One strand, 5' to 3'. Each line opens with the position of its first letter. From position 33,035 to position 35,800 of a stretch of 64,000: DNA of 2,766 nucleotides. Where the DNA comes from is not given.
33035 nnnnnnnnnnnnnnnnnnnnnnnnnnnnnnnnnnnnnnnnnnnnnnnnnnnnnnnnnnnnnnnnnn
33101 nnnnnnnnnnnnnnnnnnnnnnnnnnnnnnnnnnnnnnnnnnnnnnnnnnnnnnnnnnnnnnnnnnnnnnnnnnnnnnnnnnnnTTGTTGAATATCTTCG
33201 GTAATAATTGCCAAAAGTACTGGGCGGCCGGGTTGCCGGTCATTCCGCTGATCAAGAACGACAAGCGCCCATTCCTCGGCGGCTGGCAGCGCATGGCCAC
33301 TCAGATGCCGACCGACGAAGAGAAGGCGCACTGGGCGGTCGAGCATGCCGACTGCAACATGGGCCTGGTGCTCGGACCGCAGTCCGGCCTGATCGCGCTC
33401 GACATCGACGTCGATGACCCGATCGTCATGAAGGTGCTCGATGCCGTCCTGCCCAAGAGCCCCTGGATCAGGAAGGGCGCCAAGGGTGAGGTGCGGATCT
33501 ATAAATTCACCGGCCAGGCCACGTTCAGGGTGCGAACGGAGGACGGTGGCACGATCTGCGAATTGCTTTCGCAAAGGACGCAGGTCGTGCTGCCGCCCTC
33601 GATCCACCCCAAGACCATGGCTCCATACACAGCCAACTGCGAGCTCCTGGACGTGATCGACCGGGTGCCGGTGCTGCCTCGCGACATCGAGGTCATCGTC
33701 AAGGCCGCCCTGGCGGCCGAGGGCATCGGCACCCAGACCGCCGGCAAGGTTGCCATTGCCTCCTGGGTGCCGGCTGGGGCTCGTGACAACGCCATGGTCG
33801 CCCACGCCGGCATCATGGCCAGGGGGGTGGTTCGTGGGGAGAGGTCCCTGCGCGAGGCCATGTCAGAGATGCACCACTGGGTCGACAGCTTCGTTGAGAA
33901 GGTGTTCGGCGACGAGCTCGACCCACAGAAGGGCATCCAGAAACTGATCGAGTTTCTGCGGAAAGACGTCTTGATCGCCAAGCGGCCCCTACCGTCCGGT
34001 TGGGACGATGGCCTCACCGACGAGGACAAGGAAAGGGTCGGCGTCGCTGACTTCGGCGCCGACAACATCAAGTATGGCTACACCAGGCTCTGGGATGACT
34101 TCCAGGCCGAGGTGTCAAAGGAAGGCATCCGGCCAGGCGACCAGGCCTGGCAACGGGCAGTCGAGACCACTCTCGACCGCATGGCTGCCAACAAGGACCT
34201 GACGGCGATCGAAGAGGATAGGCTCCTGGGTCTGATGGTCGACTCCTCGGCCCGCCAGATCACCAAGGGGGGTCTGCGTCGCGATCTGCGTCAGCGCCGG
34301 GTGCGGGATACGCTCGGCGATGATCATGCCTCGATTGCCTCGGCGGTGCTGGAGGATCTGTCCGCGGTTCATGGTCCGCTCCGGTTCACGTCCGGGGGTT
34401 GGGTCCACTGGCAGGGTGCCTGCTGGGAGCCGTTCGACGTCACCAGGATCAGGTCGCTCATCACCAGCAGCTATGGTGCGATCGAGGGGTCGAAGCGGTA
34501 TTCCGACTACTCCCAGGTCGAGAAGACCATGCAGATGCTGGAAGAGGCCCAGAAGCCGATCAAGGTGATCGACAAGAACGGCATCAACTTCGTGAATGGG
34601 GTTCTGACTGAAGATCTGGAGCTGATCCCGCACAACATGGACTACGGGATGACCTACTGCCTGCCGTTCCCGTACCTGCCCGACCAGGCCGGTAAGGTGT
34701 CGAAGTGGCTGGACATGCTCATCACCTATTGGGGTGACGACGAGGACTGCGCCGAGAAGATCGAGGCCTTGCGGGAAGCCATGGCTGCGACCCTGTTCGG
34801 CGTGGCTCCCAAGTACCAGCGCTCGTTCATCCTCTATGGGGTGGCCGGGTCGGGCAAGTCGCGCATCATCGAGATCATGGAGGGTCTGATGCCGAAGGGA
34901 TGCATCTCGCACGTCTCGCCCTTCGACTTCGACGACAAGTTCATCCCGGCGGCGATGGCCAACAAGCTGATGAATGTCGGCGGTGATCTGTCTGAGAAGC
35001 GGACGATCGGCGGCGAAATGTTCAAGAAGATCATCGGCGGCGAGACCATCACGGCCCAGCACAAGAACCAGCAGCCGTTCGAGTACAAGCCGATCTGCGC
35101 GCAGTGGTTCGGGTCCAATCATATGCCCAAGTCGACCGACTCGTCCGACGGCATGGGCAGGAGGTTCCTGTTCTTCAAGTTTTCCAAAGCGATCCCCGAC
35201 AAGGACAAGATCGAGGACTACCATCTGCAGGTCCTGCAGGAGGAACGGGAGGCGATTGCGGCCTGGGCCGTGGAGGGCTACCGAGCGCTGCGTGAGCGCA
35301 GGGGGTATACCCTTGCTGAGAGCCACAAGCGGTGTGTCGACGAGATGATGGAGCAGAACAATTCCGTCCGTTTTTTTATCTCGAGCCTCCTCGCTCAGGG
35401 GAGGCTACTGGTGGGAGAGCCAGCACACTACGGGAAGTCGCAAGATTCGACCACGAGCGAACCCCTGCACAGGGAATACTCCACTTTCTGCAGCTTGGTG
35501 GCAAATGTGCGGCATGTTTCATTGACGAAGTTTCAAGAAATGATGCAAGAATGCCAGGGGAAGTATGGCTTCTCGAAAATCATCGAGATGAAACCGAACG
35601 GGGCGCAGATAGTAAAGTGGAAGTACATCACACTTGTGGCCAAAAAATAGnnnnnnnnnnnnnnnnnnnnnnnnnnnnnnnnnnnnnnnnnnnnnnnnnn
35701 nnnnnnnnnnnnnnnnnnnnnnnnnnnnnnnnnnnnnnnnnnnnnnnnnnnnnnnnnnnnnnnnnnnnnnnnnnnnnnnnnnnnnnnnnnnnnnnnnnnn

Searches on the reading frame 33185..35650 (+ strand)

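Call 87: search_protein_families(library=phrogs, proteins=[window:33185-35650:+], max_evalue=0.001)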
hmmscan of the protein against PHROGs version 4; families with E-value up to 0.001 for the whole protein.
window:33185-35650:+ (821 aa): 11 families
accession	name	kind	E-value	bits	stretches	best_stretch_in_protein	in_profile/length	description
phrog_1156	-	DNA, RNA and nucleotide metabolism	1.4e-88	299.4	1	2-817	10-825/855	DNA primase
phrog_864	-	DNA, RNA and nucleotide metabolism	7.4e-53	181.3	1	403-799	228-608/1064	DNA primase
phrog_1829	-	DNA, RNA and nucleotide metabolism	1.7e-44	153.1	1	399-793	343-739/772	DNA primase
phrog_6088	-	DNA, RNA and nucleotide metabolism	9.9e-38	131.1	1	462-789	426-744/772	DNA primase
phrog_2478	-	DNA, RNA and nucleotide metabolism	1.5e-20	74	1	465-784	507-815/854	DNA polymerase/primase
phrog_7601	-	unknown function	9.8e-20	72.1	1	526-787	2-250/289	-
phrog_16213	-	DNA, RNA and nucleotide metabolism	2.2e-15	57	1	464-731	313-580/732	DNA primase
phrog_1883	-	DNA, RNA and nucleotide metabolism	2.8e-12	46.8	1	594-737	545-689/756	DNA helicase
phrog_4210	-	DNA, RNA and nucleotide metabolism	1.9e-11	43.5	1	496-734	133-361/1304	DNA polymerase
phrog_16950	-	DNA, RNA and nucleotide metabolism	5.1e-06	25.7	1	479-806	495-825/843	DNA primase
phrog_19930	-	DNA, RNA and nucleotide metabolism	9.2e-05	21.9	1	8-78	13-82/865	DNA polymerase/primase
